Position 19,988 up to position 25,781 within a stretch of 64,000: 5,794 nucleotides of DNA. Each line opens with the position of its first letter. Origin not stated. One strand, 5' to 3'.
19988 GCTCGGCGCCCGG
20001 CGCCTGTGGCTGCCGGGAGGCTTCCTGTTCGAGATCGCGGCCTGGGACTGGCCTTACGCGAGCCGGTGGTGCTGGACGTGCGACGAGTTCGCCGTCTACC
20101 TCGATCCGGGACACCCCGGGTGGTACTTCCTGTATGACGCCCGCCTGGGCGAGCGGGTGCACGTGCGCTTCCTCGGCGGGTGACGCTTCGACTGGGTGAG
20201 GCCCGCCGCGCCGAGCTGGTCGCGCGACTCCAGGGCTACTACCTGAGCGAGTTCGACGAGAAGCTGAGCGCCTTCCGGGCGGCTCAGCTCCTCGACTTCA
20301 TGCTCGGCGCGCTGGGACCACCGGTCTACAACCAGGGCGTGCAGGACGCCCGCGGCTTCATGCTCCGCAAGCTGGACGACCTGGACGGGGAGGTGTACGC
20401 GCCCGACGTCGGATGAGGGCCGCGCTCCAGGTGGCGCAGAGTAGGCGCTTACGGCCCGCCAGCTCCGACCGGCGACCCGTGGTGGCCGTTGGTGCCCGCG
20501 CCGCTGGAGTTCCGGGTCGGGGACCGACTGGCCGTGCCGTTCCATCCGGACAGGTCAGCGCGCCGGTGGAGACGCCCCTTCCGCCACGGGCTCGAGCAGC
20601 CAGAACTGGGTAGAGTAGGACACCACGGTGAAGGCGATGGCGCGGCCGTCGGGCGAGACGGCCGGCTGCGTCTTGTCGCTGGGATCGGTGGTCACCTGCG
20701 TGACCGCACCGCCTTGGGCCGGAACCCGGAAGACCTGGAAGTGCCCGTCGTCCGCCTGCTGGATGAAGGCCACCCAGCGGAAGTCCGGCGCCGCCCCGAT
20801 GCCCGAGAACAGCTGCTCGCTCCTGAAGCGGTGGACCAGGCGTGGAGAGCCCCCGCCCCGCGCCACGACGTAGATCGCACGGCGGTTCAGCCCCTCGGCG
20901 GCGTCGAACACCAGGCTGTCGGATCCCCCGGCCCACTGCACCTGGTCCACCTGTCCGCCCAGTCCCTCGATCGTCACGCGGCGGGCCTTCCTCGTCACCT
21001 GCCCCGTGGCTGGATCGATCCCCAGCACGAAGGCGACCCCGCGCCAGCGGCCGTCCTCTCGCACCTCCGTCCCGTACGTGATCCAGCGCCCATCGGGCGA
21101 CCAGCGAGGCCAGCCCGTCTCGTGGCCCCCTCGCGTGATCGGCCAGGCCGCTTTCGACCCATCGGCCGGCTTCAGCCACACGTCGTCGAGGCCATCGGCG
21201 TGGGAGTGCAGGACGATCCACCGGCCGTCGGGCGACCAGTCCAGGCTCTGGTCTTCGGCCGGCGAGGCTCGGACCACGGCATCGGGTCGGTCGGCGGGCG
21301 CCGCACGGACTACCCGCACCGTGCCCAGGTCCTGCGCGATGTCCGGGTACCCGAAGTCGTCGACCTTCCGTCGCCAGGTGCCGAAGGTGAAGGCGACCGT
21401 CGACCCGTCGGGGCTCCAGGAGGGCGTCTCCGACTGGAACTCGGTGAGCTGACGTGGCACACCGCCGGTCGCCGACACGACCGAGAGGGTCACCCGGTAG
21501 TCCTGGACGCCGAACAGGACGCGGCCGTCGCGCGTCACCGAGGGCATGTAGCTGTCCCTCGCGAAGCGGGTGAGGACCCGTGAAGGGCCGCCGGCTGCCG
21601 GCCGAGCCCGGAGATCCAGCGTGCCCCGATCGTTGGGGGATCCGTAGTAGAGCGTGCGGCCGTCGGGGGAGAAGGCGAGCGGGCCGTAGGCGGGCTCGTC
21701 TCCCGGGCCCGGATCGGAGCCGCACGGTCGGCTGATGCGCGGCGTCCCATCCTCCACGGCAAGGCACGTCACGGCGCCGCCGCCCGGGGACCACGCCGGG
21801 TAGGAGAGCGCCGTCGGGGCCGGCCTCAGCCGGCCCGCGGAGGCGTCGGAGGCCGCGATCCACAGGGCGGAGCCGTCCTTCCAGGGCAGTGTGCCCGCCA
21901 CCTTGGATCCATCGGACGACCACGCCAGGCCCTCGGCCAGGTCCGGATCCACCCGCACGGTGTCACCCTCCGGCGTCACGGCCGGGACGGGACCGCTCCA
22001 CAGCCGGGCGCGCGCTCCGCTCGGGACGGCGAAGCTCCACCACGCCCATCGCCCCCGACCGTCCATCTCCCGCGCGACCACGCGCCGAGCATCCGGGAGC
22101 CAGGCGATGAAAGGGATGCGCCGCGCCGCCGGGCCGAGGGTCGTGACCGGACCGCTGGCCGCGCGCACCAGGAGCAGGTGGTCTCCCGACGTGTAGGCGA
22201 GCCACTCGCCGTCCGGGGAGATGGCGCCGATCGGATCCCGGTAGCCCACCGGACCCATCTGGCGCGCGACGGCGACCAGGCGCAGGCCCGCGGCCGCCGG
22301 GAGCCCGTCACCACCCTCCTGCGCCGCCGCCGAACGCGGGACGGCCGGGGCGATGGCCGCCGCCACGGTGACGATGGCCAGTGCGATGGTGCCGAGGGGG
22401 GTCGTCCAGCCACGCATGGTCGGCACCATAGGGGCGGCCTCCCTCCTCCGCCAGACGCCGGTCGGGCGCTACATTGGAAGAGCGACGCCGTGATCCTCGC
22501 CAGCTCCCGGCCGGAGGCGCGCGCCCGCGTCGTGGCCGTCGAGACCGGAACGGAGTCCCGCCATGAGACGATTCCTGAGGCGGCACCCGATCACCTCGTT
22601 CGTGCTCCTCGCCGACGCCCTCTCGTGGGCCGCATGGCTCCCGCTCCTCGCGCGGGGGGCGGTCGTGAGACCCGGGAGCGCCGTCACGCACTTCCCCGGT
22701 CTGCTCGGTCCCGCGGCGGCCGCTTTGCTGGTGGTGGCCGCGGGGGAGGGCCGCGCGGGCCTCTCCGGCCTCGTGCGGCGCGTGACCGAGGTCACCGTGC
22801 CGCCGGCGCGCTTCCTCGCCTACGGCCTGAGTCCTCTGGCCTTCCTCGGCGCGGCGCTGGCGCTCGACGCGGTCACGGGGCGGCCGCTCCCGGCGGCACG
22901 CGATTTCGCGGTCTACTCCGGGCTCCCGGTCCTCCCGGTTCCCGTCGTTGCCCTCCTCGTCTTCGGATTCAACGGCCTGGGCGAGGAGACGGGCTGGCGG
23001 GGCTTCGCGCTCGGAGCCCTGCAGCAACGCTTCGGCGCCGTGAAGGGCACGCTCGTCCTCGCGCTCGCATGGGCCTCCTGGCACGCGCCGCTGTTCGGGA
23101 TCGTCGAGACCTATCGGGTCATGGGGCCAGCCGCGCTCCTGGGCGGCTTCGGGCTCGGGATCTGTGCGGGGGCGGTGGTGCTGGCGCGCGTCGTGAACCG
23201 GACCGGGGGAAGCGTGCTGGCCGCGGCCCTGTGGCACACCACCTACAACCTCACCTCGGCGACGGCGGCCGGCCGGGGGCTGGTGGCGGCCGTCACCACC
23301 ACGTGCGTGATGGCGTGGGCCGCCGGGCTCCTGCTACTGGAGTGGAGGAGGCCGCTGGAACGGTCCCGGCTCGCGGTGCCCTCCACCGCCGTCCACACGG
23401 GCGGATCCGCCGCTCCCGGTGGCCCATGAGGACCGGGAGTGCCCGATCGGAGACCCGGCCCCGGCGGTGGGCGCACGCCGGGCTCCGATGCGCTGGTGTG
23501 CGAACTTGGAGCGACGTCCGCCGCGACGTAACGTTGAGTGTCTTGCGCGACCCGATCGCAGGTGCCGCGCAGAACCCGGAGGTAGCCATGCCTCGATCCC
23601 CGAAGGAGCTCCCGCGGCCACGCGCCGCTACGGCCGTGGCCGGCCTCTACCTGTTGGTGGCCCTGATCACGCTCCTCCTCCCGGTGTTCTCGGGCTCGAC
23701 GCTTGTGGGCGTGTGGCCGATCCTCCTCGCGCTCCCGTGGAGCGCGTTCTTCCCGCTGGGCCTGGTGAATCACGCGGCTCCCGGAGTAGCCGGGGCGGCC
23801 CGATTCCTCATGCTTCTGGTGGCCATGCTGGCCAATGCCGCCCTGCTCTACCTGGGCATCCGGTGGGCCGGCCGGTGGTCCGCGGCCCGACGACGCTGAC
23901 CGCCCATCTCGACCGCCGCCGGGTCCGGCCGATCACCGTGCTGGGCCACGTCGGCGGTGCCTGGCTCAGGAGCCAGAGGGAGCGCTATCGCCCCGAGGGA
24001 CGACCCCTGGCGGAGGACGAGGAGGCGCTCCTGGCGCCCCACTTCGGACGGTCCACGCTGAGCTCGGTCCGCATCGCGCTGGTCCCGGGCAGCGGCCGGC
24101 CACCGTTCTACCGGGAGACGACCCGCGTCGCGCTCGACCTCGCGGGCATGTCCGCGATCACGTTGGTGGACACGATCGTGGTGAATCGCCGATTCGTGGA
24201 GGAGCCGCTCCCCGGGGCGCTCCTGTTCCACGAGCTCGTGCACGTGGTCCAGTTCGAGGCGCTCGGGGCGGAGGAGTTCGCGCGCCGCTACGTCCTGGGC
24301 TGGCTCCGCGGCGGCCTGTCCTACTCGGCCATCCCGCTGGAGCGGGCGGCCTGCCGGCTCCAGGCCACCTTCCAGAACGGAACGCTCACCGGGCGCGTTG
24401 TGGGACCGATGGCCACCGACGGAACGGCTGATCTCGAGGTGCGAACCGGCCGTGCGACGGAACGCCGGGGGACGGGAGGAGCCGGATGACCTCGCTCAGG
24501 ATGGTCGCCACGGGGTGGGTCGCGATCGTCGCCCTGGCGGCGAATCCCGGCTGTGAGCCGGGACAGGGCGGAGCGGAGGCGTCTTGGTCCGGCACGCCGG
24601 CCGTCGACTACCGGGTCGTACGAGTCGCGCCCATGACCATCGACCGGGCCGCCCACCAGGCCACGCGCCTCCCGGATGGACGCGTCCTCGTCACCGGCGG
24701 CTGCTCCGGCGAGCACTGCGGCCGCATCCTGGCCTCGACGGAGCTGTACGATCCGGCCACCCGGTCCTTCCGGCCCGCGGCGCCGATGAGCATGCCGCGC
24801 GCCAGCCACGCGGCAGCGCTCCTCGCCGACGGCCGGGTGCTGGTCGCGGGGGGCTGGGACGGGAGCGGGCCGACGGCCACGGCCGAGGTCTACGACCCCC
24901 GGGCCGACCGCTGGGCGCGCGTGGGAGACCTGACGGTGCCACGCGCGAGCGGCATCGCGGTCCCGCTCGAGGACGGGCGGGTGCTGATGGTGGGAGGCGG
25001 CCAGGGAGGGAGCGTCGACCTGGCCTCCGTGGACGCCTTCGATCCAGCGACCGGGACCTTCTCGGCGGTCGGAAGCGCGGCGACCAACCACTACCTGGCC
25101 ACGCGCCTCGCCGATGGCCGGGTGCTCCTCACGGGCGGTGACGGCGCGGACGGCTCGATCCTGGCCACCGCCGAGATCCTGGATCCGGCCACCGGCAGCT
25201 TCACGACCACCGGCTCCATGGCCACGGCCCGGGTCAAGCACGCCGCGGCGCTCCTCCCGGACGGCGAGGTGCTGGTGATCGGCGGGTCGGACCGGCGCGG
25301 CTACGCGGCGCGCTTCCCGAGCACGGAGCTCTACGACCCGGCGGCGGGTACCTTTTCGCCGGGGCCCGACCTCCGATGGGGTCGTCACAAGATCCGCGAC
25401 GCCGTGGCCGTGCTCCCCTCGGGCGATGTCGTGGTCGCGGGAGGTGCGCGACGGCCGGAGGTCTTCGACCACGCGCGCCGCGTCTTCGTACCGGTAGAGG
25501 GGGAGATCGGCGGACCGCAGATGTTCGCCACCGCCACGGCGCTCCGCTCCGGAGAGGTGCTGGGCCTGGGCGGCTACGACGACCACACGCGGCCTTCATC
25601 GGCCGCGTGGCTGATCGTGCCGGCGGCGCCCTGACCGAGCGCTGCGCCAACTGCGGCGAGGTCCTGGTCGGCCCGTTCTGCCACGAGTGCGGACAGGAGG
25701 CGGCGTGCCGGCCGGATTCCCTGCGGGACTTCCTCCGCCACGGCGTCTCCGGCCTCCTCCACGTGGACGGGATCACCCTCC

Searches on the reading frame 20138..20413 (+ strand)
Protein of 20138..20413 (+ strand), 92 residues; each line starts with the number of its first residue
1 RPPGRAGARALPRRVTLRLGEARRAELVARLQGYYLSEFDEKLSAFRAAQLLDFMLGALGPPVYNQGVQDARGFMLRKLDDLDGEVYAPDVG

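Call 85: search_protein_families(library=pfam, proteins=[window:20138-20413:+], max_evalue=0.00001)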
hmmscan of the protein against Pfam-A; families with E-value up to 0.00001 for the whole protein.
window:20138-20413:+ (92 aa): 1 family
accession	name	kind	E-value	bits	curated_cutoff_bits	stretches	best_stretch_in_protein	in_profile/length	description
PF09932.14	DUF2164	-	1.6e-21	76.5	27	1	18-88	2-72/74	Uncharacterized conserved protein (DUF2164)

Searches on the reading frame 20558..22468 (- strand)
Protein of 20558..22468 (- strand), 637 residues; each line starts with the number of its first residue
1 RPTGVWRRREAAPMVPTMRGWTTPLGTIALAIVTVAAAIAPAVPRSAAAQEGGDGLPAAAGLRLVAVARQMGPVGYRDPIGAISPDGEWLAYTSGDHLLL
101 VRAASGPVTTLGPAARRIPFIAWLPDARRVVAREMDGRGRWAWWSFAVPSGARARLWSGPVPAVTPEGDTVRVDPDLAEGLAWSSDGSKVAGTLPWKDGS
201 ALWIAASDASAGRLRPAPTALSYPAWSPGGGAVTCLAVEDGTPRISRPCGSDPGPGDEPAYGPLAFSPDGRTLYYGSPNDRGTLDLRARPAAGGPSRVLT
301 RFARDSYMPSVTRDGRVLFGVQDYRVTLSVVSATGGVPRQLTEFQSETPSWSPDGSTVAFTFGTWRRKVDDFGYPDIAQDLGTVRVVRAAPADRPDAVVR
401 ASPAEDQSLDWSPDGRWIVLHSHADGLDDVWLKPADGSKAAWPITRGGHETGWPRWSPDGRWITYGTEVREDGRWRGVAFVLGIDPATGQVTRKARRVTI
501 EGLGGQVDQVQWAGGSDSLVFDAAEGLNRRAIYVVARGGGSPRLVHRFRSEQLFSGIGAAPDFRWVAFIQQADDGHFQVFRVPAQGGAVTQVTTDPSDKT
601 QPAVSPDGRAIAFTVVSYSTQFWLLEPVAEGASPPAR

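Call 85: search_protein_families(library=pfam, proteins=[window:20558-22468:-], max_evalue=0.00001)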
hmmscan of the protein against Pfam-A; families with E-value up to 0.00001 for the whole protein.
window:20558-22468:- (637 aa): 3 families
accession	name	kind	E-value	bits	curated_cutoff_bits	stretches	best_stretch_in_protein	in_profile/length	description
PF07676.18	PD40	-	3.1e-25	88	20.9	0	443-465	3-25/38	WD40-like Beta Propeller Repeat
PF25174.1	Beta-prop_THOC3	-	1.6e-06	27.8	305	0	82-128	220-267/272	THOC3 beta-propeller domain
PF00400.38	WD40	-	5.9e-06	27.1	27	0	408-419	16-27/39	WD domain, G-beta repeat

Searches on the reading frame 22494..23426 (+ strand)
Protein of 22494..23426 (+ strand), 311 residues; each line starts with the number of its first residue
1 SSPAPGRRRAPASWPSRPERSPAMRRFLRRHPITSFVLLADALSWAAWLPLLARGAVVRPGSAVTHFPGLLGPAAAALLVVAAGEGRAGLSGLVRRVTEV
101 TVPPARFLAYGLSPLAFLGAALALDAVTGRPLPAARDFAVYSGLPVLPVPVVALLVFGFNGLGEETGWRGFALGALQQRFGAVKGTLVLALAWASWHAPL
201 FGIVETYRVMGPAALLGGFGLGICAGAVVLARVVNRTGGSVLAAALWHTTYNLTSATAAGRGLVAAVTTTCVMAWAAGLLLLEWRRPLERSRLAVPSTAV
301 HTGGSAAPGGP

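Call 85: search_protein_families(library=pfam, proteins=[window:22494-23426:+], max_evalue=0.00001)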
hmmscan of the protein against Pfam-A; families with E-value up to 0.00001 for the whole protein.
window:22494-23426:+ (311 aa): 1 family
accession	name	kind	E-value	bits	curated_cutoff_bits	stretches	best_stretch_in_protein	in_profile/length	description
PF02517.21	Rce1-like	-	8.7e-13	48.8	22.4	1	150-253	5-92/93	Type II CAAX prenyl endopeptidase Rce1-like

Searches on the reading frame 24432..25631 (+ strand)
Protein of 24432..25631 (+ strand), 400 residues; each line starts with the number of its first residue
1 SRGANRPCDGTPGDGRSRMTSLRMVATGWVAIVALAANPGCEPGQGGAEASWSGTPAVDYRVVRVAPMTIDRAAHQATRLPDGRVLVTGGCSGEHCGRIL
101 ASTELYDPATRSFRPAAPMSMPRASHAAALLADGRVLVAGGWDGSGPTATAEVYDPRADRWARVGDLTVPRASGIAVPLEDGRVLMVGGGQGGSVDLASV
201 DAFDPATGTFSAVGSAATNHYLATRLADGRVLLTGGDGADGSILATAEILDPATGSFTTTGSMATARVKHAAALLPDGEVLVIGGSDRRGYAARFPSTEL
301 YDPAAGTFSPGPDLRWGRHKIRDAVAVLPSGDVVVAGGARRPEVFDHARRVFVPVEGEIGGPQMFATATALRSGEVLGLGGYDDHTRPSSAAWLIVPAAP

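Call 63: search_protein_families(library=pfam, proteins=[window:24432-25631:+], max_evalue=0.00001)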
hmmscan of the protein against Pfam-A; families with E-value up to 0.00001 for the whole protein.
window:24432-25631:+ (400 aa): 10 families
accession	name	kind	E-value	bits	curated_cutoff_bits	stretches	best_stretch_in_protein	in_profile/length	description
PF01344.31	Kelch_1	-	4.6e-36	122.4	20.1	2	124-167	2-45/46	Kelch motif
PF13964.12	Kelch_6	-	5.4e-31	106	25.3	1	122-171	1-50/50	Kelch motif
PF13418.12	Kelch_4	-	1.6e-30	105.2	21.6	0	72-119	2-47/49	Galactose oxidase, central domain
PF13415.12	Kelch_3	-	2.6e-19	69.3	22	0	83-130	2-47/48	Galactose oxidase, central domain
PF24681.1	Kelch_KLHDC2_KLHL20_DRC7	-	5.2e-14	52.5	50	1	71-213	50-194/221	KLHDC2/KLHL20/DRC7 Kelch-repeats domain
PF07646.21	Kelch_2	-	1.1e-11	44.5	21.3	0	123-167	2-47/48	Kelch motif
PF25210.1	Kelch_FKB95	-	8.3e-11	42.4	70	0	106-164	63-123/268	FKB95, Kelch-repeats domain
PF07250.17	Glyoxal_oxid_N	-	2.5e-07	30.6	37.5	0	225-291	74-141/243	Glyoxal oxidase N-terminus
PF24981.1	Beta-prop_ATRN-LZTR1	-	2e-06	27.8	50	0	82-192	159-282/289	Attractin/LZTR1 beta-propeller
PF24996.1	NANM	-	3.1e-06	26.7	45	0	151-201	290-339/350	N-acetylneuraminate epimerase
